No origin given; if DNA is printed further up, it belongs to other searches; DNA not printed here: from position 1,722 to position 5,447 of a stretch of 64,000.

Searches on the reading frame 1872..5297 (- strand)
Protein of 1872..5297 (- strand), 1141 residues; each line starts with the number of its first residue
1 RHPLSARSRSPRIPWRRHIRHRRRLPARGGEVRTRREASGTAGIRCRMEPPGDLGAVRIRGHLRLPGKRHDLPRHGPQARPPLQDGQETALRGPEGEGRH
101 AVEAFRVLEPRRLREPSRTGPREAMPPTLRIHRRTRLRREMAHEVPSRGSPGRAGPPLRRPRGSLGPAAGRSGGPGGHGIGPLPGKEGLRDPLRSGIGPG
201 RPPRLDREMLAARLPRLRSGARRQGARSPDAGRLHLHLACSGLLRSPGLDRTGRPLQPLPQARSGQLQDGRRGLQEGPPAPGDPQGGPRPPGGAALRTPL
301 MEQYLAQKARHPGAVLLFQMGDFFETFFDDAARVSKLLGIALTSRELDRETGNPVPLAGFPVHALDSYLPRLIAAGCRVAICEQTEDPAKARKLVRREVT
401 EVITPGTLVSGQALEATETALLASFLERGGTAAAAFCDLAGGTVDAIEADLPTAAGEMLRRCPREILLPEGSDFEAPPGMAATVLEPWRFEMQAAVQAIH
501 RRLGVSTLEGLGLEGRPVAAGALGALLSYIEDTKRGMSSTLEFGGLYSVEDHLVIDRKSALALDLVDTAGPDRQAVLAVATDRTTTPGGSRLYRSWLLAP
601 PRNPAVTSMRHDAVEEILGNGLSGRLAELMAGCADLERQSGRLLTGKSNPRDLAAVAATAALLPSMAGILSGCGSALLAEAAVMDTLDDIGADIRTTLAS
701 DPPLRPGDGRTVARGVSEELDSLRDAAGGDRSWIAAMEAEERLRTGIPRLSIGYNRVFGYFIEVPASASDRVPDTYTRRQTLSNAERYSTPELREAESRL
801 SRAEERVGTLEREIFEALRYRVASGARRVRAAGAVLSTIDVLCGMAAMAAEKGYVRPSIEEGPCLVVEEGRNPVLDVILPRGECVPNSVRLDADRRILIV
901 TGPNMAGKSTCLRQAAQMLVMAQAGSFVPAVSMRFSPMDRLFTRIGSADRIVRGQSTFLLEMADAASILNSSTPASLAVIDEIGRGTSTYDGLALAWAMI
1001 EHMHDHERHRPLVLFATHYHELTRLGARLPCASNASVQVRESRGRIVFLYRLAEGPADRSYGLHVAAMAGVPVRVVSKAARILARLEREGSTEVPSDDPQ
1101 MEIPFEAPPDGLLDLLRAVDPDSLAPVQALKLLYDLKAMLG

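Call 67: search_protein_families(library=pfam, proteins=[window:1872-5297:-], max_evalue=0.0001)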
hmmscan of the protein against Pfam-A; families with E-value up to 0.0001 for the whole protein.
window:1872-5297:- (1141 aa): 5 families
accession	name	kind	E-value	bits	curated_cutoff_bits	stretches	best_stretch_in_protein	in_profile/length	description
PF00488.27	MutS_V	-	3.1e-70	236.4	30.2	1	898-1087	1-188/188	MutS domain V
PF01624.25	MutS_I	-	6.2e-38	129.9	20.6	1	298-410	1-111/113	MutS domain I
PF05192.23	MutS_III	-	4.6e-26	92.8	34.1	1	573-846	17-194/194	MutS domain III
PF05190.23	MutS_IV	-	1e-25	90.2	22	1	715-806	1-92/92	MutS family domain IV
PF05188.22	MutS_II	-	1.1e-12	49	25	1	422-538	3-129/133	MutS domain II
